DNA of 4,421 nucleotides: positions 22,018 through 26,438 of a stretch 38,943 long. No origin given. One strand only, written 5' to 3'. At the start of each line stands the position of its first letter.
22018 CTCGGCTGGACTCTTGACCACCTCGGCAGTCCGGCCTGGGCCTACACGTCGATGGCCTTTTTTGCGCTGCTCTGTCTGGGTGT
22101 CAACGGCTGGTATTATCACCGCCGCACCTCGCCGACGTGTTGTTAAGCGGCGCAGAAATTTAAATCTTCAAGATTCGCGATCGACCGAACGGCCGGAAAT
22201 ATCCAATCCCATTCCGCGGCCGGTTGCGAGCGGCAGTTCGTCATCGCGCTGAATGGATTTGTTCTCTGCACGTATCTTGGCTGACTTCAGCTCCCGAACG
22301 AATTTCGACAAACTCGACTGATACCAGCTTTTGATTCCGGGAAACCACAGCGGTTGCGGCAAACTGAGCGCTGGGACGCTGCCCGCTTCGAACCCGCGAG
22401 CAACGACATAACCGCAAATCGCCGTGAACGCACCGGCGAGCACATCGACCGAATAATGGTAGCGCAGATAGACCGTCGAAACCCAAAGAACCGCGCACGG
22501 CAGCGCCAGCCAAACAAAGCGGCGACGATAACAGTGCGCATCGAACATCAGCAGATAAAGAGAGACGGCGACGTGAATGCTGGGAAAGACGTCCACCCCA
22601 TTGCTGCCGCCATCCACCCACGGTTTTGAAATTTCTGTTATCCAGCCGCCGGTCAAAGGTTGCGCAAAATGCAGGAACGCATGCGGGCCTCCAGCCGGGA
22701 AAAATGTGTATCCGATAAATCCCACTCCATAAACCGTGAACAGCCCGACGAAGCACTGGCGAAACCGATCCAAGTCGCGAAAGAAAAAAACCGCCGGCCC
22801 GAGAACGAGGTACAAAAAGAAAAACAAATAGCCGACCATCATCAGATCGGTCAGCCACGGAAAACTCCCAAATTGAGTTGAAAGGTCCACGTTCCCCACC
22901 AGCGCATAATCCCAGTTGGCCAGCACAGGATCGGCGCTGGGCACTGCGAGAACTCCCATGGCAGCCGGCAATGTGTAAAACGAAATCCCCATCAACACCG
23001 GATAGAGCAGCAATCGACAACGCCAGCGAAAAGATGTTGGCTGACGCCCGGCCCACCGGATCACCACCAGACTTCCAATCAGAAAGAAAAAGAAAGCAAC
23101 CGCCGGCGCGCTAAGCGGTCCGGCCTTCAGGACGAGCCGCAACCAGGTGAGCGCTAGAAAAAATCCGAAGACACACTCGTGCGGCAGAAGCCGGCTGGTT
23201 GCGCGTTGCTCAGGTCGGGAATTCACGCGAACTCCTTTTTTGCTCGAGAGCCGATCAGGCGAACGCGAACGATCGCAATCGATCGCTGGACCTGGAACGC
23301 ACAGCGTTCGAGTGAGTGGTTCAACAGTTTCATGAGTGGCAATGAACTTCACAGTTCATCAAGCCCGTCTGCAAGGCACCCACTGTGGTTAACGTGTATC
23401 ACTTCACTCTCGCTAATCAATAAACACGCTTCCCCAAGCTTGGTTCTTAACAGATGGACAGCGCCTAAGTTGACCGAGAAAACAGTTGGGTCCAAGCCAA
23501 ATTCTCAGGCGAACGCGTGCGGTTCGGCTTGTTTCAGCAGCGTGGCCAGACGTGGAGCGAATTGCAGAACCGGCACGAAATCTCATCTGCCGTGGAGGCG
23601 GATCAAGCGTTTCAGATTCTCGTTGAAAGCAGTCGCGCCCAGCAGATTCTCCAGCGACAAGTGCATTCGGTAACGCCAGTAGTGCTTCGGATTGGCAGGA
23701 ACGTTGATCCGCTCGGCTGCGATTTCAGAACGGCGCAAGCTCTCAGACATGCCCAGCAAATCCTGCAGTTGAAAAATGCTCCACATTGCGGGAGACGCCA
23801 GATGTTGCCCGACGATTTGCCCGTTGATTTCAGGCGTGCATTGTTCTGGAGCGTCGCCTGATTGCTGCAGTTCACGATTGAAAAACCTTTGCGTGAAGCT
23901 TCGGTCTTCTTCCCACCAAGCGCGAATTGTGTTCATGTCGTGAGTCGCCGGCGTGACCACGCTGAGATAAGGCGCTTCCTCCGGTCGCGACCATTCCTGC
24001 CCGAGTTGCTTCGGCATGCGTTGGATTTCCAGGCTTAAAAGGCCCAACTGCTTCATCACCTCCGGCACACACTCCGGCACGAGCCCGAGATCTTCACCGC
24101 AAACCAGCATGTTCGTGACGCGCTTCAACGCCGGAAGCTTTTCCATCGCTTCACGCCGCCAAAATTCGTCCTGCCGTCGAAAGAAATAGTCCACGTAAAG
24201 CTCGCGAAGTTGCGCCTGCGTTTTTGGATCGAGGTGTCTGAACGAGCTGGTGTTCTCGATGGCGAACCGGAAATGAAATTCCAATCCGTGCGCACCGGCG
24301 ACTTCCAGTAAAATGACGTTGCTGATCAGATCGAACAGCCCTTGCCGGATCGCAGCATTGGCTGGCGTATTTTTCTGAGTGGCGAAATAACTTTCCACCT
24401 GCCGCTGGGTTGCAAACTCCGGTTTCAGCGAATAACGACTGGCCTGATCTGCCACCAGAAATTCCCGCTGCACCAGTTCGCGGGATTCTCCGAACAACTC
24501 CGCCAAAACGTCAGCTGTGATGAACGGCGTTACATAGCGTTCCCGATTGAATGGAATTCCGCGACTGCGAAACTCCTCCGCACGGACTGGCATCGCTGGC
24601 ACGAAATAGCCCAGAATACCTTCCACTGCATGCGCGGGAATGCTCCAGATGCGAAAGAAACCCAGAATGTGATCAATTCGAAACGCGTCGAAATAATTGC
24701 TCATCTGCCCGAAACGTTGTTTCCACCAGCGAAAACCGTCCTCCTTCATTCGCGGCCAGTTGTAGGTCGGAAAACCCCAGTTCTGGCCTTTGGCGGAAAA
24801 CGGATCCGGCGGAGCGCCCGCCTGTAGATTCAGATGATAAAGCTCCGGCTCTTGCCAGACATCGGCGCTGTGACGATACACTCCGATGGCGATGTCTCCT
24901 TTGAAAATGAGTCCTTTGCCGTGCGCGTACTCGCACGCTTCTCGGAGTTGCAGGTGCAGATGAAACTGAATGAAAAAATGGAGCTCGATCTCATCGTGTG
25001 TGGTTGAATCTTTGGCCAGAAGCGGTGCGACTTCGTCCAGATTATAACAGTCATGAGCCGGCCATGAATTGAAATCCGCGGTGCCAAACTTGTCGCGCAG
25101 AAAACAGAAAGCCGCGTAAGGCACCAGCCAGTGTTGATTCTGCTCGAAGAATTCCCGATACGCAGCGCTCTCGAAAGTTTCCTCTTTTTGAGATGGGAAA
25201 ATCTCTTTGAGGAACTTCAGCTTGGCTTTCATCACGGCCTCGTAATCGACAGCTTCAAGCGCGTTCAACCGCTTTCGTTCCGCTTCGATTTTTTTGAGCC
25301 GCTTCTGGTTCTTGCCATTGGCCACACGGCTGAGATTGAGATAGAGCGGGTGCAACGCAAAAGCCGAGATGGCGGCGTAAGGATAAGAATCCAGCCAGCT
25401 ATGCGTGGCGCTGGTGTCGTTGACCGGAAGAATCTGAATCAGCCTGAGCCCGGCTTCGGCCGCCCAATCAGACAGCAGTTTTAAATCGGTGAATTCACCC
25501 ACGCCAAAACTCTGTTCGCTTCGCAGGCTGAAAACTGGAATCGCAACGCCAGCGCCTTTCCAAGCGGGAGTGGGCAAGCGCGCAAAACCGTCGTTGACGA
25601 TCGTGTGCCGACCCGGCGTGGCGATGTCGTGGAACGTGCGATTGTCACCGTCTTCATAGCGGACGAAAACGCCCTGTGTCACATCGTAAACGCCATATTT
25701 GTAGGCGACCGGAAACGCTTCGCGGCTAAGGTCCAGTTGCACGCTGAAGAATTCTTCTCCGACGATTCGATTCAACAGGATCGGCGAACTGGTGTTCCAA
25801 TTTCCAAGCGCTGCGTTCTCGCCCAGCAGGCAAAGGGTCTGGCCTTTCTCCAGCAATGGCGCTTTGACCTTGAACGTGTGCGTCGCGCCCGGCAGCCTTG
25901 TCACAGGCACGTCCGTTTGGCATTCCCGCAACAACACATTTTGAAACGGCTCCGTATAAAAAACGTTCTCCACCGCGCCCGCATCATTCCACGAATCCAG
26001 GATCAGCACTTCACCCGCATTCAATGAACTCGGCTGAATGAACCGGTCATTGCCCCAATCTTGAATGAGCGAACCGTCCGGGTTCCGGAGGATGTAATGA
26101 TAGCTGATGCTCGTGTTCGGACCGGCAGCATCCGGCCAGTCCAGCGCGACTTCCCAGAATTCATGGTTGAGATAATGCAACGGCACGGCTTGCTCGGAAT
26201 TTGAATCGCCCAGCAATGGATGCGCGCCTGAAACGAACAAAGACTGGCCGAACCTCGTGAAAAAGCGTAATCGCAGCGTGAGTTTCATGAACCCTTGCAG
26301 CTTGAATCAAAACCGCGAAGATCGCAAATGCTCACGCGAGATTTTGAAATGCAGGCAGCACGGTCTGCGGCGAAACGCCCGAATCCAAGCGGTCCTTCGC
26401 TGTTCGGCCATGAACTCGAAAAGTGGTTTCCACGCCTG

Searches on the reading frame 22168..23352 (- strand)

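Call 75: search_protein_families(library=pfam, proteins=[window:22168-23352:-], max_evalue=0.00001)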
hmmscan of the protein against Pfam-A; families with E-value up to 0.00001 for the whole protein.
window:22168-23352:- (394 aa): 2 families
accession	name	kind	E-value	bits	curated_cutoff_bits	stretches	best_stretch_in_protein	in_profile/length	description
PF14378.12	PAP2_3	-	3.5e-18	66.5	27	1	144-316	3-189/190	PAP2 superfamily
PF01569.27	PAP2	-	8.9e-07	29.2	27.2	1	254-315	49-118/130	PAP2 superfamily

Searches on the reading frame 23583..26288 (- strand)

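Call 75: search_protein_families(library=pfam, proteins=[window:23583-26288:-], max_evalue=0.00001)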
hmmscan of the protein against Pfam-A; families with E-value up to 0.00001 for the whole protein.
window:23583-26288:- (901 aa): 2 families
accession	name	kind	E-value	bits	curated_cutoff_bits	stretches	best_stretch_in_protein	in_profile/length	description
PF02446.23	Glyco_hydro_77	-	1.1e-144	483.3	25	1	250-876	1-460/465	4-alpha-glucanotransferase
PF00686.25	CBM_20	-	7e-19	67.9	23.3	2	138-220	5-86/97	Starch binding domain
